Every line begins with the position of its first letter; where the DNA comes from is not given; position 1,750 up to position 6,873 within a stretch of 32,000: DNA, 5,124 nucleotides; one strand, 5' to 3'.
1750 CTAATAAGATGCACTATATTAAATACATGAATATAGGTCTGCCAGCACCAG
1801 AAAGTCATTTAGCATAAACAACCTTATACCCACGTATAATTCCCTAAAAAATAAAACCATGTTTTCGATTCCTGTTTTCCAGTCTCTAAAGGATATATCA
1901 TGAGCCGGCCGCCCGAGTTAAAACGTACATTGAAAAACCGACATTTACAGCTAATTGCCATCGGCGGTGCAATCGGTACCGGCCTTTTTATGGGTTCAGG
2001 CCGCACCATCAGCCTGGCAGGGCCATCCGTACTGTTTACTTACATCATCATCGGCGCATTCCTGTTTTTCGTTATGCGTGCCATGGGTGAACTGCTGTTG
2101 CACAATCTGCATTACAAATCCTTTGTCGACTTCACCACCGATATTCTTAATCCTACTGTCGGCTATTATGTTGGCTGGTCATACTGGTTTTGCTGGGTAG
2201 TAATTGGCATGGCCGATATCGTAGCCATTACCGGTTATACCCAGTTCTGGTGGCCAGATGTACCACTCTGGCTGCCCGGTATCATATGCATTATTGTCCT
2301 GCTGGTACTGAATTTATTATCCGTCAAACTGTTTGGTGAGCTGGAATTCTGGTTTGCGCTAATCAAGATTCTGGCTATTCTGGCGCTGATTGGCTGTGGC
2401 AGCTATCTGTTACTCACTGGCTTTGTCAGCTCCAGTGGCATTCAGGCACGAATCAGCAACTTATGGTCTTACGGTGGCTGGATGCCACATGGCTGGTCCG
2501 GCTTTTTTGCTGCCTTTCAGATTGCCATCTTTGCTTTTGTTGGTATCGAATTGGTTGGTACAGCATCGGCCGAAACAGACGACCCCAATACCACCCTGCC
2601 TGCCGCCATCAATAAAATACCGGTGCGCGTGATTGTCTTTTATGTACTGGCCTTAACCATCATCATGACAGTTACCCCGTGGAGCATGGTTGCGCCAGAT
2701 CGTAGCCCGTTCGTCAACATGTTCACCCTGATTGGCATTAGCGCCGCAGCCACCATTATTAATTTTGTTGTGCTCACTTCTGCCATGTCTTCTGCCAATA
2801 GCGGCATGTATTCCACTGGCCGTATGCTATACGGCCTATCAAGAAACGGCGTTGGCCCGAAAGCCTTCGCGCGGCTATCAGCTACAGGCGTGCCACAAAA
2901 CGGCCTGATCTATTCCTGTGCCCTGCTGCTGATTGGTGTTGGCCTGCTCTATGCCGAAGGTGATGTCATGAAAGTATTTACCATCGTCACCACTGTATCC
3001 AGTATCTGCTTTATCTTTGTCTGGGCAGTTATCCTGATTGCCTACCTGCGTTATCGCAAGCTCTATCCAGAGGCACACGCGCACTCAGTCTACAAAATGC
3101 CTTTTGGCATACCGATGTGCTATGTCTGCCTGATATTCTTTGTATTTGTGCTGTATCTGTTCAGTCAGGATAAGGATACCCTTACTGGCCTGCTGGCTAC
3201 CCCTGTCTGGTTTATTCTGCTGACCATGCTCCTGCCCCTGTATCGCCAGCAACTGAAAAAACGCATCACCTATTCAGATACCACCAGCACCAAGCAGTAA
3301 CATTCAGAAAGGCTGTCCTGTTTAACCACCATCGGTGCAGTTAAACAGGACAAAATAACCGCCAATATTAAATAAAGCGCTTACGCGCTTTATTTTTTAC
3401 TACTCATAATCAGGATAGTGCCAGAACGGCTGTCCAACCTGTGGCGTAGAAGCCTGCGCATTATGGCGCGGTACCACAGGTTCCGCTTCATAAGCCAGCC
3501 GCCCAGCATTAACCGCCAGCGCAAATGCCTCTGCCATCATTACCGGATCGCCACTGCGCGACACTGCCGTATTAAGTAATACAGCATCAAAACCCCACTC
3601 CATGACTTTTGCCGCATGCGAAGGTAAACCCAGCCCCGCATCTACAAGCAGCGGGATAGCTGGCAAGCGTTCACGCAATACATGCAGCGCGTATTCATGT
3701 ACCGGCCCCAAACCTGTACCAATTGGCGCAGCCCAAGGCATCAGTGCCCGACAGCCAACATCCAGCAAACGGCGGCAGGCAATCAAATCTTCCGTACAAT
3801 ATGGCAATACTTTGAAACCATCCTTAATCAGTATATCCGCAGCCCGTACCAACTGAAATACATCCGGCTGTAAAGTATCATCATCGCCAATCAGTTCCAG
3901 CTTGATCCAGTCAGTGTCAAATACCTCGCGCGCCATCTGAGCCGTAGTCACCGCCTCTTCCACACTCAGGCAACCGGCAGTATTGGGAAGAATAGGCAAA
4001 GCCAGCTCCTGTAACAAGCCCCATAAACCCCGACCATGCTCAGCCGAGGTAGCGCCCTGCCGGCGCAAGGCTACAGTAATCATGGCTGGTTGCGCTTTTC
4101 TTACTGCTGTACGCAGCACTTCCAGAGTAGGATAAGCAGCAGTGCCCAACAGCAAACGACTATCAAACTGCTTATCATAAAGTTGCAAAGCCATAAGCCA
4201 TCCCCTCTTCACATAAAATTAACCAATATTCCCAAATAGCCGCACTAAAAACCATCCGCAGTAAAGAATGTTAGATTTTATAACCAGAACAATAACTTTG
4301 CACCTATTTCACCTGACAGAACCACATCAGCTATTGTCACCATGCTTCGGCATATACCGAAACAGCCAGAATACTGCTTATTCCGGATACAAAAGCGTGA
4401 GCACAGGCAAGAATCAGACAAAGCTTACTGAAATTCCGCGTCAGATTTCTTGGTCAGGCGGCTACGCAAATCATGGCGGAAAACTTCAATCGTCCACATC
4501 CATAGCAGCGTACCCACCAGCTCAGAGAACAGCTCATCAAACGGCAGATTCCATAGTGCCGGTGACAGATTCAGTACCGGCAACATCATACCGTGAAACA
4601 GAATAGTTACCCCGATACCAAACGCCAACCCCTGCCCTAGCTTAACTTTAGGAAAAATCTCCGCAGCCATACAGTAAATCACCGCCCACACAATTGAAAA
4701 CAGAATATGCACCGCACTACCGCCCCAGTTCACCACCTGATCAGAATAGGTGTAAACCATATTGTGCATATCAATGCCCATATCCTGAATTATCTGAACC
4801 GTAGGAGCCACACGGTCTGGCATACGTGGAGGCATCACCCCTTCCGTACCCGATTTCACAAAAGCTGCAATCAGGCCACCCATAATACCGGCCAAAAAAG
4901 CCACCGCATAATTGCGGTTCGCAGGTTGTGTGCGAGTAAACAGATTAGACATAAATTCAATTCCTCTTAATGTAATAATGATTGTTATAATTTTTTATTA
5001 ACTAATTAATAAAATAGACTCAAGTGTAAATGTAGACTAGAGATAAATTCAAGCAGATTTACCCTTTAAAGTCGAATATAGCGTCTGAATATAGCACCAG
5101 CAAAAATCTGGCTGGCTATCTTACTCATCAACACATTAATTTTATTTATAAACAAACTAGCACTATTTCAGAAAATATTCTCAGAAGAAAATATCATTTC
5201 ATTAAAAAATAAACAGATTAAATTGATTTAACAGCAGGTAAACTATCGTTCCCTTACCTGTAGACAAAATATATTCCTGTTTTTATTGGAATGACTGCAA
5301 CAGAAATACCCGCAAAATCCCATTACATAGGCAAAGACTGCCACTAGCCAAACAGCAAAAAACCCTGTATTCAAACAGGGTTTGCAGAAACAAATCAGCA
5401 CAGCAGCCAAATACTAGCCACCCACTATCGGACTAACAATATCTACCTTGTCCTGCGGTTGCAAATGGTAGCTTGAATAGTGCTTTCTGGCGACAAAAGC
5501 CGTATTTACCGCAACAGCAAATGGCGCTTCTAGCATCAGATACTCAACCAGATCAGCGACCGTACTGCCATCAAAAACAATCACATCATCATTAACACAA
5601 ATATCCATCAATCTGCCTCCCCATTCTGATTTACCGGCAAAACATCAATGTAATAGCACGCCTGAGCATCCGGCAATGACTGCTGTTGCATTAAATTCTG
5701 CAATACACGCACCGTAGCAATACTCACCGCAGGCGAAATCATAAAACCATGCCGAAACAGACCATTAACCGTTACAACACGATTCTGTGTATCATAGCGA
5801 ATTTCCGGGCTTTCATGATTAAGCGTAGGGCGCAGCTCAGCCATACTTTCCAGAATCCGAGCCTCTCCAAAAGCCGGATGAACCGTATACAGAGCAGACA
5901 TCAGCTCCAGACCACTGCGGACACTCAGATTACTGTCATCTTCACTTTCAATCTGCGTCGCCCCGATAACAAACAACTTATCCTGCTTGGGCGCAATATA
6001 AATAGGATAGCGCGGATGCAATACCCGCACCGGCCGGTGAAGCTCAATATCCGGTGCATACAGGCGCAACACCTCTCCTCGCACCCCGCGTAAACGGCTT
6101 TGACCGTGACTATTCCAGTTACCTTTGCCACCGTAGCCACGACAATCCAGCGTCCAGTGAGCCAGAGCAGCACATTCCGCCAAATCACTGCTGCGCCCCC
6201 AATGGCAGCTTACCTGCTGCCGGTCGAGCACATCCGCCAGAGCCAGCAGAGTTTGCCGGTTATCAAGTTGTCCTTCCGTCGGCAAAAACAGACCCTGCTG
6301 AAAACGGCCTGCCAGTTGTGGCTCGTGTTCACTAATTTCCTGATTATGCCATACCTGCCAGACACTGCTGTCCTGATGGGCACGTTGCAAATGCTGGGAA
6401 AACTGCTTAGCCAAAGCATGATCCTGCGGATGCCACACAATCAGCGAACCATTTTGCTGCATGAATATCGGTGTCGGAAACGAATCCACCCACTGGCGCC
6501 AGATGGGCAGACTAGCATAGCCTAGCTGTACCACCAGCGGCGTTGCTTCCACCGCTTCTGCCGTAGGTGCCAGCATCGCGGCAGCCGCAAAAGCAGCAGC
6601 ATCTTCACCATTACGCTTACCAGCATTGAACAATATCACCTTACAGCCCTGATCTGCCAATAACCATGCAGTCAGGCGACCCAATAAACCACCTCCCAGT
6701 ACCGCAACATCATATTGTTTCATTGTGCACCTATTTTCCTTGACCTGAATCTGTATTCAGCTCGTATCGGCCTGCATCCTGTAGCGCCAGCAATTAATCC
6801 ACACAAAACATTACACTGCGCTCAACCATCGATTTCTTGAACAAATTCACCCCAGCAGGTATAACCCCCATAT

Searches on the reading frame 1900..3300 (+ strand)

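Call 33: search_protein_families(library=pfam, proteins=[window:1900-3300:+], max_evalue=0.00001)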
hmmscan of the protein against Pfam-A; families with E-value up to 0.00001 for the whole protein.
window:1900-3300:+ (466 aa): 2 families
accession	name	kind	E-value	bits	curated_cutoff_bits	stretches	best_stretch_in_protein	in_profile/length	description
PF00324.27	AA_permease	-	3e-106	356.4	24.6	1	15-420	1-419/470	Amino acid permease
PF13520.12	AA_permease_2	-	4e-40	138.5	27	1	18-427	8-413/427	Amino acid permease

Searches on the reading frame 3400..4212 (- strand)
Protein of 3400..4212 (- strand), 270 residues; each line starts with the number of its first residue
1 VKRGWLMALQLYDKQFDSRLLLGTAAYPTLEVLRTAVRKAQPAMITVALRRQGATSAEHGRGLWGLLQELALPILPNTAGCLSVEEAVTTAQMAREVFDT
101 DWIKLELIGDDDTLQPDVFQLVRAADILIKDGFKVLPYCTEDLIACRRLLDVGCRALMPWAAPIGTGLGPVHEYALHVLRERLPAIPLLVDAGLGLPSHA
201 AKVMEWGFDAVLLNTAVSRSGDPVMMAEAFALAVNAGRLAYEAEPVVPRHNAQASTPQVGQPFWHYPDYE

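Call 33: search_protein_families(library=pfam, proteins=[window:3400-4212:-], max_evalue=0.00001)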
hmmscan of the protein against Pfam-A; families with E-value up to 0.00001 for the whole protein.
window:3400-4212:- (270 aa): 1 family
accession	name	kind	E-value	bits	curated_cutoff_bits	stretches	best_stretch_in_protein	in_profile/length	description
PF05690.20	ThiG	-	3.6e-101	338.1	23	1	11-257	2-247/247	Thiazole biosynthesis protein ThiG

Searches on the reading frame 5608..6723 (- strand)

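Call 33: search_protein_families(library=pfam, proteins=[window:5608-6723:-], max_evalue=0.00001)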
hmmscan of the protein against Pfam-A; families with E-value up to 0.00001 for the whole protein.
window:5608-6723:- (371 aa): 1 family
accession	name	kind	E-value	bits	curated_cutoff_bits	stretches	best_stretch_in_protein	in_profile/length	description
PF01266.30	DAO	-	9e-38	131.1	27.9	1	5-334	1-347/353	FAD dependent oxidoreductase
